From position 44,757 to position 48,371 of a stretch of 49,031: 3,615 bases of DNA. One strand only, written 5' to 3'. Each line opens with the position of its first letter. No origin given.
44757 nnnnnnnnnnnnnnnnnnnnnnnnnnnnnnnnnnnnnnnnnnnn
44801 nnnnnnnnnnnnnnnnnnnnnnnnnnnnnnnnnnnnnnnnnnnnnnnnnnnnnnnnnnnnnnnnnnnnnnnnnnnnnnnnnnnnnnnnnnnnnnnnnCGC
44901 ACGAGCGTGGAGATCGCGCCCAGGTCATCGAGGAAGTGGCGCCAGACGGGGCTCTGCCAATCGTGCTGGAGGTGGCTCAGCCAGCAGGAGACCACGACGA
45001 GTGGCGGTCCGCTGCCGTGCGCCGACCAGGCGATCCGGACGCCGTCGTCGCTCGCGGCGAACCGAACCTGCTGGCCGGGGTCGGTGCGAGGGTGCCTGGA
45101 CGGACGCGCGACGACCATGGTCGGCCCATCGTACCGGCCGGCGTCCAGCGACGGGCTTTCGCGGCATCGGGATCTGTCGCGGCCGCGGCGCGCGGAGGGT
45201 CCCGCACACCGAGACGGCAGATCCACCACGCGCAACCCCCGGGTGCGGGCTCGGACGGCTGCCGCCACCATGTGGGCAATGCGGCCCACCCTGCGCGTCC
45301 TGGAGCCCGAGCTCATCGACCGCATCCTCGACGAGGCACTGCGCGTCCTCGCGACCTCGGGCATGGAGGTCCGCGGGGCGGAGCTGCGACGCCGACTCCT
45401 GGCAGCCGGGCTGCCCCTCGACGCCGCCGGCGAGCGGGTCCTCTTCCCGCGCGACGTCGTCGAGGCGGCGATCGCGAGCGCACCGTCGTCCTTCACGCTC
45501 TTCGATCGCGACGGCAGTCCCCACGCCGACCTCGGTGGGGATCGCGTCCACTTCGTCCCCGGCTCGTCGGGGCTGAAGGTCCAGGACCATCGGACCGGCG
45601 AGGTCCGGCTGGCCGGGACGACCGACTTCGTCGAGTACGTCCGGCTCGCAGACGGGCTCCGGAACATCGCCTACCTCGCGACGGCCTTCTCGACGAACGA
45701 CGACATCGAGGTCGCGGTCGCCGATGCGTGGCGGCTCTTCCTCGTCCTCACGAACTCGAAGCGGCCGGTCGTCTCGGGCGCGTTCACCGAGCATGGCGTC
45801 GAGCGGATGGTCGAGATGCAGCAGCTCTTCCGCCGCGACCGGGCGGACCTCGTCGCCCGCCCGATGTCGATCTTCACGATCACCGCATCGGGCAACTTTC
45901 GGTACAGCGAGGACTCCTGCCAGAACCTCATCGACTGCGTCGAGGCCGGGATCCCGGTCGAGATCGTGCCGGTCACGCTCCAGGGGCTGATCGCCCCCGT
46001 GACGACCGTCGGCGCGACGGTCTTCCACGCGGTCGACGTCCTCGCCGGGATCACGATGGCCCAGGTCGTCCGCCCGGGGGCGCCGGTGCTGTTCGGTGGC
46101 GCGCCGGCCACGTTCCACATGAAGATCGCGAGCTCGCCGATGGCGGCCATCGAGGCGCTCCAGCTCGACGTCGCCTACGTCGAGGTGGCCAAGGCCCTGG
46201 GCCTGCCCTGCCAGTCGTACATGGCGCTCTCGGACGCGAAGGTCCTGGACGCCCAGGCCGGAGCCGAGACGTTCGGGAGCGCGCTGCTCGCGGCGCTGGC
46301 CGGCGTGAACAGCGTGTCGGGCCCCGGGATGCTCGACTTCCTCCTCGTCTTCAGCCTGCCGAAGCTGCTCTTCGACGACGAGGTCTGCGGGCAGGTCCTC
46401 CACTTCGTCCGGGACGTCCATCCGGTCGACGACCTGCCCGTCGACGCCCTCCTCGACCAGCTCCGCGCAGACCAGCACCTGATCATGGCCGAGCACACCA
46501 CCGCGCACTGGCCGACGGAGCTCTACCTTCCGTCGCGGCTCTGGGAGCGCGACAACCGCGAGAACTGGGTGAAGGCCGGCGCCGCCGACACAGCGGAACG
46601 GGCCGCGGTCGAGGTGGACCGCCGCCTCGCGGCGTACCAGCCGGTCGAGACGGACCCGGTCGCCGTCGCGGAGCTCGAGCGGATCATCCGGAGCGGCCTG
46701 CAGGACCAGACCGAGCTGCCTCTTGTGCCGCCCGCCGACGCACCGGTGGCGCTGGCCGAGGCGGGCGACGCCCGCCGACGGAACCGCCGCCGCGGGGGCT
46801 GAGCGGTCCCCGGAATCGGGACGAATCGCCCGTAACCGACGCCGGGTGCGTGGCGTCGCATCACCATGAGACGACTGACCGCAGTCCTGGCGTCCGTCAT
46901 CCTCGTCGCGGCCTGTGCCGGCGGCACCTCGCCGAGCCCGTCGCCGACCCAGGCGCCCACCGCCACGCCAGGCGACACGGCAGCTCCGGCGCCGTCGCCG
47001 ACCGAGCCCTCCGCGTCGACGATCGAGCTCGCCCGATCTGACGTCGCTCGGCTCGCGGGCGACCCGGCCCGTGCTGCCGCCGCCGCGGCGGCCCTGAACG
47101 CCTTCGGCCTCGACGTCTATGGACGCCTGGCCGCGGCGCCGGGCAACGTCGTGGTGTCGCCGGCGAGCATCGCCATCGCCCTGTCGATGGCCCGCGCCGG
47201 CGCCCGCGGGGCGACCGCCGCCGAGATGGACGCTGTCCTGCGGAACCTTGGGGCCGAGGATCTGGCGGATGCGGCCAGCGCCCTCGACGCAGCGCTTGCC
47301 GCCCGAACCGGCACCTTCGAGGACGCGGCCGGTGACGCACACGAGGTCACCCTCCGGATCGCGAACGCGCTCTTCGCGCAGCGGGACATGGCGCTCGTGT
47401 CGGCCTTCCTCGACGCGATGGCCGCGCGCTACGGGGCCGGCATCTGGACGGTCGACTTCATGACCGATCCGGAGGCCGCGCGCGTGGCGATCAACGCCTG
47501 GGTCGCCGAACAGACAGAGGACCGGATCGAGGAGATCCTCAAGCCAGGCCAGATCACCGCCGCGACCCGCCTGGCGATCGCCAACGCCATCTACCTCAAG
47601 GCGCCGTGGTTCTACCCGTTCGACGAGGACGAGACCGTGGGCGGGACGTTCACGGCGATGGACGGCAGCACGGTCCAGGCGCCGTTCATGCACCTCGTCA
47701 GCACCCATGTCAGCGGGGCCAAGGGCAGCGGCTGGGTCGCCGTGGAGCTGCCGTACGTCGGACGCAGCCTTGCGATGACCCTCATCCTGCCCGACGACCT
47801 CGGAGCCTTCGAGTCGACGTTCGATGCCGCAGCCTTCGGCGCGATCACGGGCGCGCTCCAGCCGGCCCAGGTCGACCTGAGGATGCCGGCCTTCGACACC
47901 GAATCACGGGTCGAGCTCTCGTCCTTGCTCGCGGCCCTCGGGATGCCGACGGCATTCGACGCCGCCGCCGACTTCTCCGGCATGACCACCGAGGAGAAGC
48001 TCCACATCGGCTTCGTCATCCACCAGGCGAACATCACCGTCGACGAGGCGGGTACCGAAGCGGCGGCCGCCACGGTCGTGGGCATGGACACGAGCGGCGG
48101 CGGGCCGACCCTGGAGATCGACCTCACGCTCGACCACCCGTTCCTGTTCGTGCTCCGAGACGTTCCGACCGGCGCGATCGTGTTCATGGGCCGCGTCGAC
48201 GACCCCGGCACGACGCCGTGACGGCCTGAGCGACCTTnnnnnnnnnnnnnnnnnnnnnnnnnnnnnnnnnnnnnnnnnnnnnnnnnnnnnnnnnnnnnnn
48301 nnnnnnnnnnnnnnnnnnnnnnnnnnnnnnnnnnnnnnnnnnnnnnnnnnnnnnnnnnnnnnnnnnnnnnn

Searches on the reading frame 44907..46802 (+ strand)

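Call 87: search_protein_families(library=pfam, proteins=[window:44907-46802:+], max_evalue=0.00001)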
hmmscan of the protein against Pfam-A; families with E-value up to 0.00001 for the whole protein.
window:44907-46802:+ (631 aa): 1 family
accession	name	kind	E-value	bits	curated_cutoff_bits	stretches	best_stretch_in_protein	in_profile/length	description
PF06253.16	MTTB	-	3.7e-75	253.3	25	1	103-594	3-492/500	Trimethylamine methyltransferase (MTTB)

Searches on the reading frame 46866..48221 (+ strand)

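Call 87: search_protein_families(library=pfam, proteins=[window:46866-48221:+], max_evalue=0.00001)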
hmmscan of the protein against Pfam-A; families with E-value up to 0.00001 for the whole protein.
window:46866-48221:+ (451 aa): 1 family
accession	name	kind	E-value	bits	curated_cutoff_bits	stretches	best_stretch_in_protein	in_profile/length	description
PF00079.25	Serpin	-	1.5e-92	311.1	27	1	76-447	2-370/370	Serpin (serine protease inhibitor)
